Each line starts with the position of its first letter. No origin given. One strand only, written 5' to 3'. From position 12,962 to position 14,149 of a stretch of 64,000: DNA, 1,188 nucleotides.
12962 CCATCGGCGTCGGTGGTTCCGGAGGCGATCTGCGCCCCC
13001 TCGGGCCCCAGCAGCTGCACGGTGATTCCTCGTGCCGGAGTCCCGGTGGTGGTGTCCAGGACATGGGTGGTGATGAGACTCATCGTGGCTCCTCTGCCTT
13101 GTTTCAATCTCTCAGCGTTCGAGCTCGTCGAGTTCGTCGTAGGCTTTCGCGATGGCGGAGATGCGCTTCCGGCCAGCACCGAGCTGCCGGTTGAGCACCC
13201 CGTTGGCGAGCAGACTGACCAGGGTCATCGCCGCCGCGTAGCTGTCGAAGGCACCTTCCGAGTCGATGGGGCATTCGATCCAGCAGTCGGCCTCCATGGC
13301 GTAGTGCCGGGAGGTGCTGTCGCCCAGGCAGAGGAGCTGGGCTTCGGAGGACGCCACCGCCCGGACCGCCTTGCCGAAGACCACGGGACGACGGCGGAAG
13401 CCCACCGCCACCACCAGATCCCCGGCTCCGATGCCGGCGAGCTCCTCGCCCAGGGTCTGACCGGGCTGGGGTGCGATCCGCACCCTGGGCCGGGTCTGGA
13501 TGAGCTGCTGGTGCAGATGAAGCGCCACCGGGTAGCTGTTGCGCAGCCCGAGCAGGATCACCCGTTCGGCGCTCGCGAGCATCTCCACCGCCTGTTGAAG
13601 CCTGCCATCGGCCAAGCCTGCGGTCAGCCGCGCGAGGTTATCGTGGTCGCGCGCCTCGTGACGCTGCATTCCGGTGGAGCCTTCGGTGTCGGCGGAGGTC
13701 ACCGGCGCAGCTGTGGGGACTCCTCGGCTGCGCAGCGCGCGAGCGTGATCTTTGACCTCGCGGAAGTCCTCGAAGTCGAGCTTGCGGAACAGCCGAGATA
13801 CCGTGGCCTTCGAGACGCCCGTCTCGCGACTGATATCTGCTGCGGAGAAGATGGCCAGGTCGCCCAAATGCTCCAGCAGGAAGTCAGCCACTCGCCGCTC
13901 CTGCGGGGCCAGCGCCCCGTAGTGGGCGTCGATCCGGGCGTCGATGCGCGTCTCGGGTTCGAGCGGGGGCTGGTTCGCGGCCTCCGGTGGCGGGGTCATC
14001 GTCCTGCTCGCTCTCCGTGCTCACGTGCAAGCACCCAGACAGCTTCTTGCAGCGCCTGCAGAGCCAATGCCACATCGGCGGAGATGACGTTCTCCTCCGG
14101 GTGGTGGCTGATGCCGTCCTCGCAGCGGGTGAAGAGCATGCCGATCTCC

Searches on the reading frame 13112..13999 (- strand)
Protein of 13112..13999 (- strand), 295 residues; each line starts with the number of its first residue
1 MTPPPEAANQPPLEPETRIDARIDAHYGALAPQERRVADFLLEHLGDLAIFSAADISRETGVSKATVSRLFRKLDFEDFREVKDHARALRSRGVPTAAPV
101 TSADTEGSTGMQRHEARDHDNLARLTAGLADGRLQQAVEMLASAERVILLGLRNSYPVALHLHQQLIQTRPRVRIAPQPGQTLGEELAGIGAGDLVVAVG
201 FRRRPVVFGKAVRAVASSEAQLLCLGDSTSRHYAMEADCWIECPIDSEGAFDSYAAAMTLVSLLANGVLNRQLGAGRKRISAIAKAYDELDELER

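Call 11: search_protein_families(library=pfam, proteins=[window:13112-13999:-])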
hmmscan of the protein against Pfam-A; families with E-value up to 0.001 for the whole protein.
window:13112-13999:- (295 aa): 3 families
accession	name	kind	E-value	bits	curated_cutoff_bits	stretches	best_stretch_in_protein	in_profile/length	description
PF01418.23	HTH_6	-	1.1e-11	45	28.3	1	20-83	4-67/77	Helix-turn-helix domain, rpiR family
PF01380.27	SIS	-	1.8e-10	41.2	25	1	140-265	1-129/131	SIS domain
PF12802.13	MarR_2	-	0.00019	21.9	27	1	32-74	5-44/61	MarR family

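Call 14: find_homologous_proteins(query=window:13112-13999:-, max_evalue=1e-20)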
Query window:13112-13999:- (295 aa): 1993 proteins with E <= 1e-20 among 8000 candidates; the best 120 are listed.
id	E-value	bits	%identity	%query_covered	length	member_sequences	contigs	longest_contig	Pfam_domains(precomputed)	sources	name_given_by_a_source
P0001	3.4e-164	563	92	96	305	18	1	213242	PF01380.28,PF01418.24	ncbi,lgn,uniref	ncbi:MurR/RpiR family transcriptional regulator [Nesterenkonia sp. CF4.4]|uniref:MurR/RpiR family tr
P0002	3.2e-163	560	90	96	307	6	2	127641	PF01380.28,PF01418.24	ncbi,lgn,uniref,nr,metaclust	ncbi:RpiR family transcriptional regulator [Nesterenkonia sp. AN1]|uniref:MurR/RpiR family transcrip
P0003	7.3e-133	460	75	94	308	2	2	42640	PF01380.28,PF01418.24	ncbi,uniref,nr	ncbi:MurR/RpiR family transcriptional regulator [Nesterenkonia flava]|uniref:MurR/RpiR family transc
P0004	6.2e-132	457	73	95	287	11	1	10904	PF01380.28,PF01418.24,PF12802.14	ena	-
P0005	1.0e-128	447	72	95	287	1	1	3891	PF01380.28,PF01418.24,PF12802.14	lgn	-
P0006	1.6e-128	446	71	95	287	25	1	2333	PF01380.28,PF01418.24,PF12802.14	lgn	-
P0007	9.8e-125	433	70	97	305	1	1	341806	PF01380.28,PF01418.24,PF12802.14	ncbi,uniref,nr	ncbi:MurR/RpiR family transcriptional regulator [Nesterenkonia ebinurensis]|uniref:MurR/RpiR family 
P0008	4.3e-124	431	71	95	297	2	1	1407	PF01380.28,PF01418.24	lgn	-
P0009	4.8e-124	431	65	98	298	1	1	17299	PF01380.28,PF01418.24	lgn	-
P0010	2.2e-118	413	68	95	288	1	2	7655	PF01380.28,PF01418.24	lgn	-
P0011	7.3e-117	408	67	95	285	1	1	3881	PF01380.28,PF01418.24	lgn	-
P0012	9.0e-117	407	67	94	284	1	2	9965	PF01380.28,PF01418.24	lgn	-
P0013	1.1e-116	407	66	95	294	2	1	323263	PF01380.28,PF01418.24,PF12802.14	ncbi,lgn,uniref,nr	ncbi:MurR/RpiR family transcriptional regulator [Nesterenkonia muleiensis]|uniref:MurR/RpiR family t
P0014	1.8e-116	406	66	94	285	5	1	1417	PF01380.28,PF01418.24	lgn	-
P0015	3.2e-116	406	68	94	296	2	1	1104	PF01380.28,PF01418.24,PF12802.14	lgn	-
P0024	1.9e-112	393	65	94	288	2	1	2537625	PF01380.28,PF01418.24,PF25860.1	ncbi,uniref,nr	ncbi:MurR/RpiR family transcriptional regulator [Nesterenkonia populi]|uniref:MurR/RpiR family trans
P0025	1.3e-110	387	65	94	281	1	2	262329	PF01418.24,PF12802.14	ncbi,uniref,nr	ncbi:MurR/RpiR family transcriptional regulator [Nesterenkonia alkaliphila]|uniref:MurR/RpiR family 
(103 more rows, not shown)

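Call 16: find_related_loci(query=A1, collection=genome_contigs, flank=10000)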
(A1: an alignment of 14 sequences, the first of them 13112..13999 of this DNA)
Query A1 (295 aa) in genome_contigs; peptide patterns used: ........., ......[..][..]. (x = any residue, [..] = any of these).
600 stretches matched a pattern (row limit reached: there are more); 103 encode a relative of the query (tblastn E <= 1e-3); the best 80 are kept; 80 distinct loci.
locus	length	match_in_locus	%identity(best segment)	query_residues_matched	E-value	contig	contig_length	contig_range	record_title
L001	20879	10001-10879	61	3-295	2e-107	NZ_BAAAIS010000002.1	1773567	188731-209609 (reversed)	Brachybacterium rhamnosum strain JCM 11650 sequence02, whole genome shotgun sequence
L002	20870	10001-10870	89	5-294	2e-170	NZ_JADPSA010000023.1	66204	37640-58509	Nesterenkonia sp. E16_10 E16_10_c_000000000025, whole genome shotgun sequence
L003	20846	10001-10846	52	11-294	1e-90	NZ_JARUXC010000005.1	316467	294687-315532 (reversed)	Agreia sp. PsM10 NODE_5_length_316467_cov_107.479260, whole genome shotgun sequence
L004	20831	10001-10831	54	12-294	1e-90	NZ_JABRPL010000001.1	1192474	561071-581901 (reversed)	Rathayibacter agropyri strain VKM Ac-2828 n1, whole genome shotgun sequence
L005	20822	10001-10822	53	19-294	4e-90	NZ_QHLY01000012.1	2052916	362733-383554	Cryobacterium arcticum strain SK-1 scaffold5, whole genome shotgun sequence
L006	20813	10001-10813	53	18-294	7e-88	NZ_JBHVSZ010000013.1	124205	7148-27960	Arthrobacter sp. NPDC058097 NPDC058097_T29_B4.ctg-0013, whole genome shotgun sequence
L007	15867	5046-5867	52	19-294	2e-86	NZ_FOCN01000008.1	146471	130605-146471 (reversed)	Cryobacterium luteum strain CGMCC 1.11210, whole genome shotgun sequence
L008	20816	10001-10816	51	19-294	4e-86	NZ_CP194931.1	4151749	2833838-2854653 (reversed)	Leifsonia sp. P73 chromosome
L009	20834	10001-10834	51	15-294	3e-86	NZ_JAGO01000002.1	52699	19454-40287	Carnimonas nigrificans ATCC BAA-78 L881DRAFT_scaffold00011.11_C, whole genome shotgun sequence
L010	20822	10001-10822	50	19-294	5e-84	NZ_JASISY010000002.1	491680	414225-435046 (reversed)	Cryobacterium sp. PH29-G1 NODE_2_length_491680_cov_29.461295, whole genome shotgun sequence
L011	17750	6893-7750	48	5-294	5e-80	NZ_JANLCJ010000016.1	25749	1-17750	Herbiconiux daphne strain CPCC 203386 Scaffold16, whole genome shotgun sequence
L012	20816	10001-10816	51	16-295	2e-79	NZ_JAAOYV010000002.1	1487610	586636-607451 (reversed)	Frigoribacterium endophyticum strain AS3.20 Ga0372462_02, whole genome shotgun sequence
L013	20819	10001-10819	48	19-295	7e-78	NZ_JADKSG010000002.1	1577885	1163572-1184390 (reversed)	Herbiconiux sp. VKM Ac-1786 n2, whole genome shotgun sequence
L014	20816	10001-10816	50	19-294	4e-77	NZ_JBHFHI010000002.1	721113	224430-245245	Herbiconiux wuyangfengii strain P17 Scaffold2_1, whole genome shotgun sequence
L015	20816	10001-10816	49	19-294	5e-77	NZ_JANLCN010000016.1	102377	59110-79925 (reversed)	Herbiconiux moechotypicola strain KCTC 19653 Scaffold16, whole genome shotgun sequence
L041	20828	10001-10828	39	18-295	3e-65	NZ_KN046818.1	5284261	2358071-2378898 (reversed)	Klebsiella pneumoniae strain ATCC 13883 scaffold1, whole genome shotgun sequence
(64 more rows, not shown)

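Call 31: find_encoding_contigs(protein=P0001, flank=10000, max_places=1)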
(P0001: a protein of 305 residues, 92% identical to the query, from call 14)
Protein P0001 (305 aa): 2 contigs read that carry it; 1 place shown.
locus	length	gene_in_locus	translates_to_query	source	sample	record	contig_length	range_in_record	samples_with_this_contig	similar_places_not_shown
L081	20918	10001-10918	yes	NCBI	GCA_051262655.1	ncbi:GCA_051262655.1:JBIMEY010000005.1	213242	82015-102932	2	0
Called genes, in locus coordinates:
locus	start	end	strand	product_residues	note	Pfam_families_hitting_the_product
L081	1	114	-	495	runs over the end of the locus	PF01565:FAD_binding_4, PF02913:FAD-oxidase_C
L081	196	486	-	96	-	-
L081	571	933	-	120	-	-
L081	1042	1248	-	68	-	-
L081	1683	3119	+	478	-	PF01053:Cys_Met_Meta_PP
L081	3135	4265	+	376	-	PF00561:Abhydrolase_1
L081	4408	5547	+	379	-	PF03069:FmdA_AmdA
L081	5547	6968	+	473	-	PF01425:Amidase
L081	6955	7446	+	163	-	PF09349:OHCU_decarbox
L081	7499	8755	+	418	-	PF00266:Aminotran_5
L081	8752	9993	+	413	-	PF04389:Peptidase_M28 (weak), PF01546:Peptidase_M20, PF07687:M20_dimer (faint)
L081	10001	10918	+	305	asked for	PF01418:HTH_6, PF01380:SIS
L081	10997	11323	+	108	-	PF00576:Transthyretin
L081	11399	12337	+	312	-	PF01014:Uricase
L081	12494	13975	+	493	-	PF00860:Xan_ur_permease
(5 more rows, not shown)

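Call 32: find_encoding_contigs(protein=P0003, flank=10000, max_places=1)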
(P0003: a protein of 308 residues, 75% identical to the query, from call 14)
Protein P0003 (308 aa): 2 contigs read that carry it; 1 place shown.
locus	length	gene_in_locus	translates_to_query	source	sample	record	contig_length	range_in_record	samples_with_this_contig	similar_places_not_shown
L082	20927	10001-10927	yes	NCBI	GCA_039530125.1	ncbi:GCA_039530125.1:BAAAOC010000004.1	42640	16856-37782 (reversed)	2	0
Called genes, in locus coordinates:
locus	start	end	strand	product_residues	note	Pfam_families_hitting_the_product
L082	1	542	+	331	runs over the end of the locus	PF00083:Sugar_tr, PF07690:MFS_1, PF13347:MFS_2, PF00083:Sugar_tr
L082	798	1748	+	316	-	PF00749:tRNA-synt_1c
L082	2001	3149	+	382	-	PF01053:Cys_Met_Meta_PP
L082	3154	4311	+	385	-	PF00561:Abhydrolase_1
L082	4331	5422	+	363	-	PF03069:FmdA_AmdA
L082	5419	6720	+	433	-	PF01425:Amidase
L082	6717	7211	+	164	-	PF09349:OHCU_decarbox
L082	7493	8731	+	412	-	PF00266:Aminotran_5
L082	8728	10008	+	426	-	PF04389:Peptidase_M28 (weak), PF01546:Peptidase_M20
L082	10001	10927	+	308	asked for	PF01418:HTH_6, PF01380:SIS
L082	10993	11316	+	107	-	PF00576:Transthyretin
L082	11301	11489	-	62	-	-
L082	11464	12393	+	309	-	PF01014:Uricase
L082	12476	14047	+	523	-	PF12890:DHOase, PF01979:Amidohydro_1, PF07969:Amidohydro_3 (faint)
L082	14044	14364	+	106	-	PF12802:MarR_2 (weak), PF09339:HTH_IclR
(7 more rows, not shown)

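Call 33: find_encoding_contigs(protein=P0007, flank=10000, max_places=1)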
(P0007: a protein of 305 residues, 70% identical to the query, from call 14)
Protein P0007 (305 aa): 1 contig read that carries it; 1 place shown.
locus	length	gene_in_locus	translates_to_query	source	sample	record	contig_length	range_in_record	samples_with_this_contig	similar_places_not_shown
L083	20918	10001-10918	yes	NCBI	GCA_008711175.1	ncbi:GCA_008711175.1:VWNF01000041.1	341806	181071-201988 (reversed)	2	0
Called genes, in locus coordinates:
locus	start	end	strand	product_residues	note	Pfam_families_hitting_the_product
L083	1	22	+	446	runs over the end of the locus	PF01053:Cys_Met_Meta_PP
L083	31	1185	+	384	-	PF00561:Abhydrolase_1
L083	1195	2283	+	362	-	PF03069:FmdA_AmdA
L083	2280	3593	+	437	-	PF01425:Amidase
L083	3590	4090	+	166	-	PF09349:OHCU_decarbox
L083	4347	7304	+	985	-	PF00932:LTD, PF03372:Exo_endo_phos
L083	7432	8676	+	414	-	PF00266:Aminotran_5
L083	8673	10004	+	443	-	PF04389:Peptidase_M28 (weak), PF01546:Peptidase_M20, PF07687:M20_dimer (weak)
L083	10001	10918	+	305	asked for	PF01418:HTH_6, PF12802:MarR_2 (weak), PF01380:SIS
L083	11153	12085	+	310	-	PF19300:BPD_transp_1_N, PF00528:BPD_transp_1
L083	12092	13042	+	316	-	PF12911:OppC_N, PF00528:BPD_transp_1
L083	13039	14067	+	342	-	PF00005:ABC_tran, PF02463:SMC_N (weak), PF13304:AAA_21 (weak), PF08352:oligo_HPY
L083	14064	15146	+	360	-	PF00005:ABC_tran, PF13401:AAA_22 (faint), PF08352:oligo_HPY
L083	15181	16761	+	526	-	PF00496:SBP_bac_5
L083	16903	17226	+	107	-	PF00576:Transthyretin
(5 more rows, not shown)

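Call 34: find_encoding_contigs(protein=P0013, flank=10000, max_places=1)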
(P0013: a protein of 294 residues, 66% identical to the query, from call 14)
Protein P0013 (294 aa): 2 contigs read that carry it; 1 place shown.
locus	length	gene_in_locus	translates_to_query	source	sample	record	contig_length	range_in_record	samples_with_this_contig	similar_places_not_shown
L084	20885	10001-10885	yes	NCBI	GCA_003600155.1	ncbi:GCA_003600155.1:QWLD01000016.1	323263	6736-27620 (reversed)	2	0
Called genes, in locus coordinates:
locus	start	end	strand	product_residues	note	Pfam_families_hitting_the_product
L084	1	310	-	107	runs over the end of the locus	PF02452:PemK_toxin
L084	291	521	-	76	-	-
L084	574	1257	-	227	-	PF00392:GntR, PF07729:FCD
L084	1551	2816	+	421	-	PF01547:SBP_bac_1, PF13416:SBP_bac_8, PF13343:SBP_bac_6 (faint)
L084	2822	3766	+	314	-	PF00528:BPD_transp_1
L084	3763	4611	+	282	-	PF00528:BPD_transp_1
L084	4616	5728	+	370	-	PF02463:SMC_N (faint), PF00005:ABC_tran, PF13304:AAA_21 (faint), PF08402:TOBE_2 (weak)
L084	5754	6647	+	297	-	PF09084:NMT1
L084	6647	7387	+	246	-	PF01177:Asp_Glu_race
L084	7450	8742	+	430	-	PF00266:Aminotran_5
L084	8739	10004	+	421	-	PF01546:Peptidase_M20, PF07687:M20_dimer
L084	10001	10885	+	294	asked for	PF01418:HTH_6, PF12802:MarR_2 (weak), PF01380:SIS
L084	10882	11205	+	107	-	PF00576:Transthyretin, PF11974:bMG3 (weak), PF13620:CarboxypepD_reg (weak)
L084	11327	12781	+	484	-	PF01979:Amidohydro_1, PF07969:Amidohydro_3 (faint), PF12890:DHOase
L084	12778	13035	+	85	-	PF12802:MarR_2 (weak), PF09339:HTH_IclR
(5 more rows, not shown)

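Call 35: find_encoding_contigs(protein=P0024, flank=10000, max_places=1)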
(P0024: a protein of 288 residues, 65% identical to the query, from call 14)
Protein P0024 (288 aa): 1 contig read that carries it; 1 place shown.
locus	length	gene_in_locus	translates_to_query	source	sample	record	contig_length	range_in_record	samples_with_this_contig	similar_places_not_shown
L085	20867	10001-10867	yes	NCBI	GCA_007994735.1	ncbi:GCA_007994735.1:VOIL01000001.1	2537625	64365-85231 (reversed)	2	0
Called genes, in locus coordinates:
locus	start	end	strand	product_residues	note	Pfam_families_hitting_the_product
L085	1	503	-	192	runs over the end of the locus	PF05014:Nuc_deoxyrib_tr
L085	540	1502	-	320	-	PF01156:IU_nuc_hydro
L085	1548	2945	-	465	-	PF01979:Amidohydro_1, PF07969:Amidohydro_3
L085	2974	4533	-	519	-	PF00528:BPD_transp_1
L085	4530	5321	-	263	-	PF00005:ABC_tran, PF13304:AAA_21 (faint)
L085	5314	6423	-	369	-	PF09084:NMT1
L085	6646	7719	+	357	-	PF00356:LacI, PF00532:Peripla_BP_1 (weak), PF13377:Peripla_BP_3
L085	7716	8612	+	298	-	PF00294:PfkB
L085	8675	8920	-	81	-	PF13275:S4_2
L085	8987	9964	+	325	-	PF04657:DMT_YdcZ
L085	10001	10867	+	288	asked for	PF01418:HTH_6, PF25860:CPPA (faint), PF01380:SIS (weak)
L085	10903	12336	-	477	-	PF03600:CitMHS (weak), PF03606:DcuC, PF03806:ABG_transport (faint)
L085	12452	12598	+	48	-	-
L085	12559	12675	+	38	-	-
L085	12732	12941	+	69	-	-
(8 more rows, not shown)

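Call 36: find_encoding_contigs(protein=P0025, flank=10000, max_places=1)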
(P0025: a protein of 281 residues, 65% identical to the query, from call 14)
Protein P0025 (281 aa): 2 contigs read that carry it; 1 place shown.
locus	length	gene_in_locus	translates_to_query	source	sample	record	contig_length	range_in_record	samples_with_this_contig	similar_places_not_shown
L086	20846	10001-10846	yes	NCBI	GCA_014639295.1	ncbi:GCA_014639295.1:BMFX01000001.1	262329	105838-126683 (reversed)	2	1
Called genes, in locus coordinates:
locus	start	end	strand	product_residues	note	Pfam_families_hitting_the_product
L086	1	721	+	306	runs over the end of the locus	PF19300:BPD_transp_1_N, PF00528:BPD_transp_1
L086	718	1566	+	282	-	PF00528:BPD_transp_1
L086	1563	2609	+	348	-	PF00005:ABC_tran, PF08352:oligo_HPY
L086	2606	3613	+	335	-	PF00005:ABC_tran, PF13304:AAA_21 (faint), PF08352:oligo_HPY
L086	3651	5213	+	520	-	PF00496:SBP_bac_5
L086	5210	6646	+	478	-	PF22039:HUTI_composite_bact, PF01979:Amidohydro_1, PF07969:Amidohydro_3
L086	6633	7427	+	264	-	PF01177:Asp_Glu_race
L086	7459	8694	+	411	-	PF00266:Aminotran_5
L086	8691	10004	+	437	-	PF04389:Peptidase_M28 (weak), PF01546:Peptidase_M20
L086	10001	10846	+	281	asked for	PF01418:HTH_6, PF12802:MarR_2 (faint)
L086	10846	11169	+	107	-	PF00576:Transthyretin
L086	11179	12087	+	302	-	PF01014:Uricase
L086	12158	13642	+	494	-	PF01979:Amidohydro_1, PF07969:Amidohydro_3 (faint), PF12890:DHOase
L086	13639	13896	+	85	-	PF09339:HTH_IclR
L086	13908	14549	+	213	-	PF12804:NTP_transf_3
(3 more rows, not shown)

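Call 58: search_protein_families(library=ncbifam, proteins=[window:13112-13999:-, L041:9995-10834:+], max_evalue=0.00001)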
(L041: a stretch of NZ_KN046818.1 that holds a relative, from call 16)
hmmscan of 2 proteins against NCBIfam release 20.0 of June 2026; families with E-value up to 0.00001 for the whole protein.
window:13112-13999:- (295 aa): 5 families
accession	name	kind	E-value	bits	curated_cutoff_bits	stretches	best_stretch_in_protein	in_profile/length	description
NF008590.0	PRK11557.1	equivalog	1.3e-13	51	355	1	22-272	6-263/282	MurR/RpiR family transcriptional regulator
NF010701.0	PRK14101.1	equivalog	7.3e-12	44.3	920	1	22-239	346-561/638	bifunctional transcriptional regulator/glucokinase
NF008451.0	PRK11302.1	subfamily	5.9e-10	39.1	296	1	22-269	6-255/286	transcriptional regulator HexR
NF046014.1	sap1_reg_SapR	equivalog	2e-08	34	500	1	23-175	5-175/295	sap1 transcriptional regulator SapR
NF008458.0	PRK11337.1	equivalog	6.4e-07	28.6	378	1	18-245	15-241/293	MurR/RpiR family transcriptional regulator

L041:9995-10834:+ (279 aa): 5 families
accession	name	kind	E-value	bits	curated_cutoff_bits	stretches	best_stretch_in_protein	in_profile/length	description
NF008590.0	PRK11557.1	equivalog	3.6e-10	39.7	355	1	7-189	6-193/282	MurR/RpiR family transcriptional regulator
NF008451.0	PRK11302.1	subfamily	3.9e-10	39.7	296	1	6-145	5-146/286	transcriptional regulator HexR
NF010701.0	PRK14101.1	equivalog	1.6e-09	36.6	920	1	6-150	345-491/638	bifunctional transcriptional regulator/glucokinase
NF046014.1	sap1_reg_SapR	equivalog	1.3e-08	34.6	500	1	9-125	6-119/295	sap1 transcriptional regulator SapR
NF008458.0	PRK11337.1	equivalog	4.7e-07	29.1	378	1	7-227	19-240/293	MurR/RpiR family transcriptional regulator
